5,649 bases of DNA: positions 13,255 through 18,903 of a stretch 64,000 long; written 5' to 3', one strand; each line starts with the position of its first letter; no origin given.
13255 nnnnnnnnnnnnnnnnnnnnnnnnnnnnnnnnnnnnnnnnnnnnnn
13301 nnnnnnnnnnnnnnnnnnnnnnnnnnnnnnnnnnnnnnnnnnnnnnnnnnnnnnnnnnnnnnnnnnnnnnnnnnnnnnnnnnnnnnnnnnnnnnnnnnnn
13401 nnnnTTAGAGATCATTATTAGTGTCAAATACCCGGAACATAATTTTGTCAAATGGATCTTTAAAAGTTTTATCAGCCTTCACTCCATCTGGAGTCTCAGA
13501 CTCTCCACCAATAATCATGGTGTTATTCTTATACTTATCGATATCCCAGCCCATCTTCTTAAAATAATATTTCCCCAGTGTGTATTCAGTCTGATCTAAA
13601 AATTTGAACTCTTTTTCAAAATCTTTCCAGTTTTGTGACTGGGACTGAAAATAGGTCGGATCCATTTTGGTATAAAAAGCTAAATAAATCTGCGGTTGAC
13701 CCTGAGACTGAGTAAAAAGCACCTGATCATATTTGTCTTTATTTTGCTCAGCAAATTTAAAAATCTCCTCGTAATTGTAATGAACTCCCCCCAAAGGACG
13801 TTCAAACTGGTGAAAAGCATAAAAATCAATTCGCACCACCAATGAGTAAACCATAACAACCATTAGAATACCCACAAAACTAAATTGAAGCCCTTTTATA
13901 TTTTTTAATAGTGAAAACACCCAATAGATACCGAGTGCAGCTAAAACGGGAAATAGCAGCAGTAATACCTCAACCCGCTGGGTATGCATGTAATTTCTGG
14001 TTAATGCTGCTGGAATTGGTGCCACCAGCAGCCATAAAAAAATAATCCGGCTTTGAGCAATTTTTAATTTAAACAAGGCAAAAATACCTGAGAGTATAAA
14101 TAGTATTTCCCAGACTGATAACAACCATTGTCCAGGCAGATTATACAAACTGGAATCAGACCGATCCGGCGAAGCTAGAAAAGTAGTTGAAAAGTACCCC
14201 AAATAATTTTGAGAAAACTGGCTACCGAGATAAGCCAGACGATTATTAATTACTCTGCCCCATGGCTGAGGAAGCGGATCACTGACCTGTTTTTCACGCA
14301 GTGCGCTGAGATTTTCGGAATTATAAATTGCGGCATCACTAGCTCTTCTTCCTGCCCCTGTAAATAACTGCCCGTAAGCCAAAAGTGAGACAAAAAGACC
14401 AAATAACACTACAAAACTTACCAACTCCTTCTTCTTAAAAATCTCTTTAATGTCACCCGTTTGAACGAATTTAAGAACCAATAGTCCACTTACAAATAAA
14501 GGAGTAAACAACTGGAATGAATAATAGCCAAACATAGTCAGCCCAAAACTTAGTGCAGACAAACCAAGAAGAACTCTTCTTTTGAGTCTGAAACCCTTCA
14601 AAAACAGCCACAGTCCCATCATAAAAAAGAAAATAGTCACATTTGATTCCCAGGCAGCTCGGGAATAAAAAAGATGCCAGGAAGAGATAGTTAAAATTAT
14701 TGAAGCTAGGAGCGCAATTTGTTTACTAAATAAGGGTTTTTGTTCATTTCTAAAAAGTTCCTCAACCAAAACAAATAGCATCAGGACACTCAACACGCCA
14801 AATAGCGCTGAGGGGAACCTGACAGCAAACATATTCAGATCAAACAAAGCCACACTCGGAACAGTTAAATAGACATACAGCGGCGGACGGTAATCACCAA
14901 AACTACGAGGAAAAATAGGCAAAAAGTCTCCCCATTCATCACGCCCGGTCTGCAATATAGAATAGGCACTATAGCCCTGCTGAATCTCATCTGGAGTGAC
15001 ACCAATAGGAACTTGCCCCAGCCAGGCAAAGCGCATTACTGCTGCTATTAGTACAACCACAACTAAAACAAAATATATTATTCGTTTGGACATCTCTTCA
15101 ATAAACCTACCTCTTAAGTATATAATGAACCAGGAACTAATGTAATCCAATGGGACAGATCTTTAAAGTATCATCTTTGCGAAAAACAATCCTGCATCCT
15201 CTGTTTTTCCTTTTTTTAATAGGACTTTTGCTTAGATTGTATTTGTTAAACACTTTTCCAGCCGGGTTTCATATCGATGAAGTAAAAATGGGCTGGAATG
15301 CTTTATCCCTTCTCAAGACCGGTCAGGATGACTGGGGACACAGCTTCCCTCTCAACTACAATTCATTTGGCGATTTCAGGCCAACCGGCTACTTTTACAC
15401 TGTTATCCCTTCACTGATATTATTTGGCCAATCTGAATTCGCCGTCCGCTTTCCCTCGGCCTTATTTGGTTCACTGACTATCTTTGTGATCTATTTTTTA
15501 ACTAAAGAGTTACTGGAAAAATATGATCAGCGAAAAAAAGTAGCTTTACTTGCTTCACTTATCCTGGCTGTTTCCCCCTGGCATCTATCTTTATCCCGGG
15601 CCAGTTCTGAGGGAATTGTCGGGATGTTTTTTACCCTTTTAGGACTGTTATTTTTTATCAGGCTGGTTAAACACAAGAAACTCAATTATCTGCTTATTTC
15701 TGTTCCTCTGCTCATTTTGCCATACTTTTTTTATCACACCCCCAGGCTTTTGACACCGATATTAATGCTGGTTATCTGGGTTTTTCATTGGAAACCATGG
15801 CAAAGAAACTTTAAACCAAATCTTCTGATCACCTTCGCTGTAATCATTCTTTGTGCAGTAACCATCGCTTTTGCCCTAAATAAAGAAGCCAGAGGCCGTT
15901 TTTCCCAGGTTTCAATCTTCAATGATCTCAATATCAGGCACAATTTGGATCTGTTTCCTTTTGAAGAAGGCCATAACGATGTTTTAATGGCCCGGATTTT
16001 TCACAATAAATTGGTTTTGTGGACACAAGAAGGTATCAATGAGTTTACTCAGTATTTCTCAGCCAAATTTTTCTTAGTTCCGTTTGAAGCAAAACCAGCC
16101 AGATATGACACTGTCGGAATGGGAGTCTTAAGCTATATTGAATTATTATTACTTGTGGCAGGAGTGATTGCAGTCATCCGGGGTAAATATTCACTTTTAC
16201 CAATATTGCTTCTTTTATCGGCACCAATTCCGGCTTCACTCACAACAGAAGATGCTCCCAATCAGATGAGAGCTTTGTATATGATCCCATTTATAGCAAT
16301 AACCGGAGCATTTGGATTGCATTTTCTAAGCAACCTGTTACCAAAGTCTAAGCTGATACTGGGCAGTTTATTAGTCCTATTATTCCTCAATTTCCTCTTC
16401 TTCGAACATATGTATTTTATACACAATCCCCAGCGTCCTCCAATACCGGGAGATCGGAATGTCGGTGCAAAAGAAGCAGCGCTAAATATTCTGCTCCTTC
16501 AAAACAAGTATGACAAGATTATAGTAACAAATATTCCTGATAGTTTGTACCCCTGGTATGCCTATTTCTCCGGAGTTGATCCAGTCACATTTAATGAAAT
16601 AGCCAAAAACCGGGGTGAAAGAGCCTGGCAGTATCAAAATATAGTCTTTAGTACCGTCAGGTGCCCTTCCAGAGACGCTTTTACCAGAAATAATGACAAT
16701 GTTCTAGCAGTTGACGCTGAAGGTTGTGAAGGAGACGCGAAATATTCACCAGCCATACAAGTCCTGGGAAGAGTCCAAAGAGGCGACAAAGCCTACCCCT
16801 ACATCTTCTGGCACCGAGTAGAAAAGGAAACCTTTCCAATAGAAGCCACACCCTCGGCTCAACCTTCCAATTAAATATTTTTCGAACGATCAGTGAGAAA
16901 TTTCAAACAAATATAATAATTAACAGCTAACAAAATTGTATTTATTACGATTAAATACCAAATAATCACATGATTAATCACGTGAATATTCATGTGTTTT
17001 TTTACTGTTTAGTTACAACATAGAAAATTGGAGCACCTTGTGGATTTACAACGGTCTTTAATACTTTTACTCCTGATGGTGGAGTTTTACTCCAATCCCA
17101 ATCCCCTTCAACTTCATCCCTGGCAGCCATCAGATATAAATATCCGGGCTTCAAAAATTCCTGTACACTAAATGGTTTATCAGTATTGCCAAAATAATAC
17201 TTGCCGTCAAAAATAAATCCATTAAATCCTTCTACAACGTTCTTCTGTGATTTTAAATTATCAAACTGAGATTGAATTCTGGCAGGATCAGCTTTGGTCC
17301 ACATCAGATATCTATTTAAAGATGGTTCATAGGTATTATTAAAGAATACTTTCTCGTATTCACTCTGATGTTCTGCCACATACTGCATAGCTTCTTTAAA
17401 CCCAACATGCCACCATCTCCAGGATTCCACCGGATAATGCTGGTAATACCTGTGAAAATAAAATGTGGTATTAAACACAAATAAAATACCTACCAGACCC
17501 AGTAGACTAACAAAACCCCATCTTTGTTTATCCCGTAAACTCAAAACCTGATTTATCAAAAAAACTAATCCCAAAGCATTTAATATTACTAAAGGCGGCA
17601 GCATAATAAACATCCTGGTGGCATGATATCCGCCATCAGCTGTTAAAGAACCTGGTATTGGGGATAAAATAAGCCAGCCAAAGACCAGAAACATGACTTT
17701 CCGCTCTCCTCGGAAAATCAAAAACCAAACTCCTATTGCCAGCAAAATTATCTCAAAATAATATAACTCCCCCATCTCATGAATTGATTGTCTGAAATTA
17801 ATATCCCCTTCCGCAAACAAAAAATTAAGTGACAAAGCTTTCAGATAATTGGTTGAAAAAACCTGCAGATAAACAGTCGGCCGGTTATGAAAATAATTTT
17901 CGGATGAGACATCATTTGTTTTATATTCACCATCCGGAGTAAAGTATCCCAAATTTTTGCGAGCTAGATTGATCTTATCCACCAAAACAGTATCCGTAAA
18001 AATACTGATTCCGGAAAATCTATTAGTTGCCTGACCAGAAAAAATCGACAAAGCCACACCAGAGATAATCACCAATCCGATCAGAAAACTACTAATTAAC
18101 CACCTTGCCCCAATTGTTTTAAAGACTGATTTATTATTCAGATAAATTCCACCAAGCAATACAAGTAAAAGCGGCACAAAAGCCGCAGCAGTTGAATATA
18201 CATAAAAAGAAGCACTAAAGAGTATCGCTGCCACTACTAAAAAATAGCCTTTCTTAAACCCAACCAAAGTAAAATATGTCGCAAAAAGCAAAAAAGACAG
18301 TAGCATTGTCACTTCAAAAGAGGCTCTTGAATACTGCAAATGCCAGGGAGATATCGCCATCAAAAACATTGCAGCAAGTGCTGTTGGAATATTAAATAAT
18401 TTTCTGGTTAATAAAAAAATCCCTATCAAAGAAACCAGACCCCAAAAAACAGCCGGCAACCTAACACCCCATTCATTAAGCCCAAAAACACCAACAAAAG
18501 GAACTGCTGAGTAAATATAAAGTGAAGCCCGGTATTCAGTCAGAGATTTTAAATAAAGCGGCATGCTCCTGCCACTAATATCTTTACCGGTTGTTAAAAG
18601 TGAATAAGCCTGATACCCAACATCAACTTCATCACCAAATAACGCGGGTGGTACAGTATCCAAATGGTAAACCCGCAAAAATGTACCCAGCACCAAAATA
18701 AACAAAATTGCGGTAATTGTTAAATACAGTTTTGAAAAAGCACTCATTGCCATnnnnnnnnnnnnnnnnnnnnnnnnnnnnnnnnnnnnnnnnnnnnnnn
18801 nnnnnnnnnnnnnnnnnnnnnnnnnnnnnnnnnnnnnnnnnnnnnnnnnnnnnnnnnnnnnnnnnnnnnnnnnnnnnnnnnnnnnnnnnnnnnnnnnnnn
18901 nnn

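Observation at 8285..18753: Tandem array of six paralogous PMT_2/GT39-like GT-C genes, one inverted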

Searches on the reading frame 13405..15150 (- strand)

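Call 3: search_protein_families(library=pfam, proteins=[window:13405-15150:-], max_evalue=0.01)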
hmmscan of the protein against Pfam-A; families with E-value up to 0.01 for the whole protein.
window:13405-15150:- (581 aa): 2 families
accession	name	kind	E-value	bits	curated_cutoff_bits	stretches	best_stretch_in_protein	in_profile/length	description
PF13231.12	PMT_2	-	2.1e-08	35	26.1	1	88-245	2-145/160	Dolichyl-phosphate-mannose-protein mannosyltransferase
PF02366.24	PMT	-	7.7e-05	22.8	22.7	1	32-240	3-212/245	Dolichyl-phosphate-mannose-protein mannosyltransferase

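Call 10: search_protein_families(library=ncbifam, proteins=[window:13405-15150:-], max_evalue=0.01)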
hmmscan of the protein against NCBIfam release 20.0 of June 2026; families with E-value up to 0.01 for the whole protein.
window:13405-15150:- (581 aa): 2 families
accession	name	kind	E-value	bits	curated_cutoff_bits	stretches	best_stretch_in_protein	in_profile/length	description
TIGR03663.1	TIGR03663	subfamily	5.4e-06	25.7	126.25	1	28-220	3-174/435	flippase activity-associated protein Agl23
NF009784.2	PRK13279.1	equivalog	0.00028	19.6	567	1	95-211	68-183/539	lipid IV(A) 4-amino-4-deoxy-L-arabinosyltransferase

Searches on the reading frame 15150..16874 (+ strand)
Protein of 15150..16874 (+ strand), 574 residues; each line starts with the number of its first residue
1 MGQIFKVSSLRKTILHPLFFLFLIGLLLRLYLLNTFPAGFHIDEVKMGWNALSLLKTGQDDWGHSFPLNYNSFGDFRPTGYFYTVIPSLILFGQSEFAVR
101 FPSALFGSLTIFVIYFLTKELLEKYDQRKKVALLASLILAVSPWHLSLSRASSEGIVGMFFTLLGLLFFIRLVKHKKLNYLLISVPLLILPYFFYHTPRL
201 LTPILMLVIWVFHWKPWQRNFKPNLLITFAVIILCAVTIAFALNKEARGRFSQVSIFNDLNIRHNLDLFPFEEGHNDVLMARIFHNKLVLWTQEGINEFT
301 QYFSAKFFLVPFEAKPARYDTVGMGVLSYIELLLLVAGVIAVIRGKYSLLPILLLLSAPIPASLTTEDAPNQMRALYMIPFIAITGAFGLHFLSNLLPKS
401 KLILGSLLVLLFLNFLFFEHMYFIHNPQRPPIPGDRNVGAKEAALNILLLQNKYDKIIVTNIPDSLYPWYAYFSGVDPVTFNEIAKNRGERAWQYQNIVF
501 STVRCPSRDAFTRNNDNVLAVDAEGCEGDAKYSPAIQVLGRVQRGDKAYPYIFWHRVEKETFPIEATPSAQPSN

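Call 3: search_protein_families(library=pfam, proteins=[window:15150-16874:+], max_evalue=0.01)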
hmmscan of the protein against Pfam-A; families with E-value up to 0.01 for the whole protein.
window:15150-16874:+ (574 aa): 3 families
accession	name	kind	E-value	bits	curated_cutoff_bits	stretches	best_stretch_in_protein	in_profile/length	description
PF13231.12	PMT_2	-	3.2e-14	53.9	26.1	1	82-236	7-156/160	Dolichyl-phosphate-mannose-protein mannosyltransferase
PF02366.24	PMT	-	2.2e-07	31.1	22.7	1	71-175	57-157/245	Dolichyl-phosphate-mannose-protein mannosyltransferase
PF24124.1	YphA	-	0.0071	16.5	28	0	121-208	19-104/198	YphA-like integral membrane protein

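Call 10: search_protein_families(library=ncbifam, proteins=[window:15150-16874:+], max_evalue=0.01)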
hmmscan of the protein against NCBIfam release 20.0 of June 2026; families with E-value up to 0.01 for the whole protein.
window:15150-16874:+ (574 aa): 3 families
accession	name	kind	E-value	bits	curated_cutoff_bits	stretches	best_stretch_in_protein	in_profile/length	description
TIGR03663.1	TIGR03663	subfamily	3e-12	46.3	126.25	1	18-188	4-156/435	flippase activity-associated protein Agl23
NF009784.2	PRK13279.1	equivalog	0.00024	19.9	567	1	79-239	64-218/539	lipid IV(A) 4-amino-4-deoxy-L-arabinosyltransferase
TIGR04154.1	archaeo_STT3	subfamily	0.006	15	450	0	97-176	96-173/831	oligosaccharyl transferase, archaeosortase A system-associated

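Call 59: find_homologous_proteins(query=window:15150-16874:+, max_evalue=1e-20)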
Query window:15150-16874:+ (574 aa): 297 proteins with E <= 1e-20 among 8000 candidates; the best 120 are listed.
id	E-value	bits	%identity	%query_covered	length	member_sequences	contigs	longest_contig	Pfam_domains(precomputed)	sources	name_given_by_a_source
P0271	0.0e+0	1303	100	100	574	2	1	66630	PF02366.25,PF13231.13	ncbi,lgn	-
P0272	0.0e+0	1058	78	99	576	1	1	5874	PF02366.25,PF13231.13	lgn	-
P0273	0.0e+0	1057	78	99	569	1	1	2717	PF13231.13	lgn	-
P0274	0.0e+0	1038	77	99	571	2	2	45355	PF02366.25,PF13231.13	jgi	jgi:4-amino-4-deoxy-L-arabinose transferase-like glycosyltransferase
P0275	5.4e-297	1004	76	99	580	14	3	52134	PF02366.25,PF13231.13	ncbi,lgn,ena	-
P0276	2.0e-276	936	69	94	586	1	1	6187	-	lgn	-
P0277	6.9e-223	760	59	98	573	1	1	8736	PF13231.13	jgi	jgi:4-amino-4-deoxy-L-arabinose transferase-like glycosyltransferase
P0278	1.5e-221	755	58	98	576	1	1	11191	PF13231.13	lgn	-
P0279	1.9e-219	748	57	99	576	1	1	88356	PF13231.13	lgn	-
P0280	5.9e-214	730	59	96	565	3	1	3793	PF02366.25,PF13231.13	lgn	-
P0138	2.4e-209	715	58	98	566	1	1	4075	PF02366.25,PF13231.13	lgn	-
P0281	1.5e-206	706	56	98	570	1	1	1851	PF13231.13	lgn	-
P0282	3.3e-194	665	54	96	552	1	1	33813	PF02366.25,PF13231.13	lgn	-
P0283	6.1e-177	608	52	91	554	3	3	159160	PF13231.13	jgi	jgi:4-amino-4-deoxy-L-arabinose transferase-like glycosyltransferase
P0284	4.7e-174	598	52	96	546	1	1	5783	PF02366.25,PF13231.13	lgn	-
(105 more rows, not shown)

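Call 60: find_encoding_contigs(protein=P0271, flank=1000, max_places=2)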
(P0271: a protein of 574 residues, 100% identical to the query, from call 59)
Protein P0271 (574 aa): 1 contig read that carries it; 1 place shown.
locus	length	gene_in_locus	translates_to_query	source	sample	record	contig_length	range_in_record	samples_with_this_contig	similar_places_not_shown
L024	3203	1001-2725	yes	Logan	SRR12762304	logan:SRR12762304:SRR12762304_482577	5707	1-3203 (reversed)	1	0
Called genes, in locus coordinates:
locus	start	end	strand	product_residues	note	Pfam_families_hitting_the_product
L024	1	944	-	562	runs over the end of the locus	PF13231:PMT_2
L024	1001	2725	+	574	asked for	PF02366:PMT (weak), PF13231:PMT_2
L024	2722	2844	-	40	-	-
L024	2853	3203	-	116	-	?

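Call 69: find_encoding_contigs(protein=P0275, flank=10000, max_places=1)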
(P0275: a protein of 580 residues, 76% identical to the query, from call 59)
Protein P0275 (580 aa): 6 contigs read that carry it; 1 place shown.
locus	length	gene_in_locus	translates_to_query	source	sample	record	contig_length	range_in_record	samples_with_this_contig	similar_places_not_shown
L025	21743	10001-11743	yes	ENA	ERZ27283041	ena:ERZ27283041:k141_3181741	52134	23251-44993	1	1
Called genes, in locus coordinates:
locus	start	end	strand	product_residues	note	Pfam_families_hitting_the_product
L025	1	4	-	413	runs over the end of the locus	PF01943:Polysacc_synt, PF13440:Polysacc_synt_3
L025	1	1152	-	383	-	-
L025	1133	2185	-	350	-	PF13439:Glyco_transf_4 (weak), PF00534:Glycos_transf_1, PF13692:Glyco_trans_1_4, PF13524:Glyco_trans_1_2 (weak), PF20706:GT4-conflict (weak)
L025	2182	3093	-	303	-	PF00535:Glycos_transf_2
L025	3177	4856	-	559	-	PF02366:PMT, PF13231:PMT_2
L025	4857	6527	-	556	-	PF13231:PMT_2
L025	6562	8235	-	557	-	PF13231:PMT_2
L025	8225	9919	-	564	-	PF02366:PMT, PF13231:PMT_2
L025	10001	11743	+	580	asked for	PF02366:PMT (weak), PF13231:PMT_2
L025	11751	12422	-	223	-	-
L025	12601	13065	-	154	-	-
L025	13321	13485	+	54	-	-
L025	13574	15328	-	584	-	PF13231:PMT_2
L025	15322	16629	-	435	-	-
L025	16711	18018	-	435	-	PF09594:GT87 (weak), PF05007:Mannosyl_trans (weak)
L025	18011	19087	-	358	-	PF00534:Glycos_transf_1, PF13692:Glyco_trans_1_4, PF13524:Glyco_trans_1_2 (weak)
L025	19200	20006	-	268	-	PF00535:Glycos_transf_2, PF10111:Glyco_tranf_2_2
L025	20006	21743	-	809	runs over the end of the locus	PF09586:YfhO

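Call 70: find_encoding_contigs(protein=P0279, flank=10000, max_places=1)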
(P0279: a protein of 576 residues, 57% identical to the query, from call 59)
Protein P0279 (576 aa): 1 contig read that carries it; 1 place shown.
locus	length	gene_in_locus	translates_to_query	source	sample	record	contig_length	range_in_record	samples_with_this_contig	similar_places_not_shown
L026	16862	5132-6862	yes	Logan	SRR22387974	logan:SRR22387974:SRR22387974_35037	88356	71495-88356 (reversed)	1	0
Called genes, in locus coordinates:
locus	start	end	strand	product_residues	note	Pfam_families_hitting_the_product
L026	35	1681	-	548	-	PF02366:PMT, PF13231:PMT_2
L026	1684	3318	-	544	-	PF02366:PMT, PF13231:PMT_2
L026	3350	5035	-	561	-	PF02366:PMT (weak), PF13231:PMT_2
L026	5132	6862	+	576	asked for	PF13231:PMT_2 (weak)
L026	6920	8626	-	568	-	PF13231:PMT_2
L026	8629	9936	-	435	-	-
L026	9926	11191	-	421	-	PF09594:GT87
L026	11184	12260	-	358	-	PF00534:Glycos_transf_1, PF13692:Glyco_trans_1_4, PF13524:Glyco_trans_1_2 (weak)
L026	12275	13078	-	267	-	PF00535:Glycos_transf_2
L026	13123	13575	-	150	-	PF00293:NUDIX, PF14815:NUDIX_4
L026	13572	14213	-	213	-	PF01209:Ubie_methyltran, PF13489:Methyltransf_23, PF13847:Methyltransf_31, PF08241:Methyltransf_11, PF08242:Methyltransf_12, PF13649:Methyltransf_25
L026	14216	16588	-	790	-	PF09586:YfhO (weak)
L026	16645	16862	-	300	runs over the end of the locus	PF00535:Glycos_transf_2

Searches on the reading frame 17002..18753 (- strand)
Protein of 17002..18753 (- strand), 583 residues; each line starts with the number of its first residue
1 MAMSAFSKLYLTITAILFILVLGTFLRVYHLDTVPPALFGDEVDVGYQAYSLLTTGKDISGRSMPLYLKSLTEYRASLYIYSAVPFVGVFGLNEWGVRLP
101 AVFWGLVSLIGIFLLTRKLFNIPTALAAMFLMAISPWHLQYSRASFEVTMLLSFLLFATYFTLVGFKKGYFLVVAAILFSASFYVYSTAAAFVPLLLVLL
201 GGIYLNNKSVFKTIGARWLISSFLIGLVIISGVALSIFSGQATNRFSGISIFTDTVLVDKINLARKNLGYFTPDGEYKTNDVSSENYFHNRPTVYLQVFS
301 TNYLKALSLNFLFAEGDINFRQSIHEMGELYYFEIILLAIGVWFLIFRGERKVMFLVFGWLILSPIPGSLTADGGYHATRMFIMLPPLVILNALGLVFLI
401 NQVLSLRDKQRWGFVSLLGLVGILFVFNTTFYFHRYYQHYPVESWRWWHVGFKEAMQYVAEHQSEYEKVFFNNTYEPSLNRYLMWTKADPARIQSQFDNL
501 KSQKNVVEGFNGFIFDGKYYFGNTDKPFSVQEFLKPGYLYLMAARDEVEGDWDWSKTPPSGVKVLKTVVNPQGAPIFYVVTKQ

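Call 3: search_protein_families(library=pfam, proteins=[window:17002-18753:-], max_evalue=0.01)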
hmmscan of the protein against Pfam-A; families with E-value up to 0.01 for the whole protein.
window:17002-18753:- (583 aa): 1 family
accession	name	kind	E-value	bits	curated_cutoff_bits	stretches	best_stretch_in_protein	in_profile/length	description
PF13231.12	PMT_2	-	4.8e-11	43.6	26.1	1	86-231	13-155/160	Dolichyl-phosphate-mannose-protein mannosyltransferase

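Call 10: search_protein_families(library=ncbifam, proteins=[window:17002-18753:-], max_evalue=0.01)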
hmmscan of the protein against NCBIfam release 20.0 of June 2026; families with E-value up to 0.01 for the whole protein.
window:17002-18753:- (583 aa): 0 families

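Call 64: list_cluster_members(proteins=[P0271, window:17002-18753:-, window:7422-8282:-, window:13405-15093:-, window:9976-11631:-])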
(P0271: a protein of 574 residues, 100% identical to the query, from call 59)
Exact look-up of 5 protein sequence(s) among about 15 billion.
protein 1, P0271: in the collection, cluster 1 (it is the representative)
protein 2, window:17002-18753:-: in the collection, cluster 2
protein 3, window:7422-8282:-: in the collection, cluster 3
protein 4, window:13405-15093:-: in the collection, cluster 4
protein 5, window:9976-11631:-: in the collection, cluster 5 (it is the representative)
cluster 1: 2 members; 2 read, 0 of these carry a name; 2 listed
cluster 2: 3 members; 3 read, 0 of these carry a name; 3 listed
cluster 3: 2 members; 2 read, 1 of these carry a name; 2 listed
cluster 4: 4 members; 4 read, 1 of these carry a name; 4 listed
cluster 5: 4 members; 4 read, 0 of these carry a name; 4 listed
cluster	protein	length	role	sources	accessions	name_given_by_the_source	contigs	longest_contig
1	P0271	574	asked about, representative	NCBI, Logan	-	-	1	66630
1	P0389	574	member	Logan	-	-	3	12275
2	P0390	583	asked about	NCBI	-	-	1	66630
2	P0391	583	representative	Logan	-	-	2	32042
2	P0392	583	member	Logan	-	-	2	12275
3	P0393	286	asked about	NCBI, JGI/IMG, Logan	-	glycosyltransferase involved in cell wall biosynthesis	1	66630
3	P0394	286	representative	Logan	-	-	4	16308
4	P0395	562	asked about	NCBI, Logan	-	-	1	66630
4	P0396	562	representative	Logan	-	-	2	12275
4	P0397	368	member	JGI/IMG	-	hypothetical protein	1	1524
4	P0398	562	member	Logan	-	-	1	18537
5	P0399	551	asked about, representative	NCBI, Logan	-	-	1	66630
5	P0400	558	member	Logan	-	-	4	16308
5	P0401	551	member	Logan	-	-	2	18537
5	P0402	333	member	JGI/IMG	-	-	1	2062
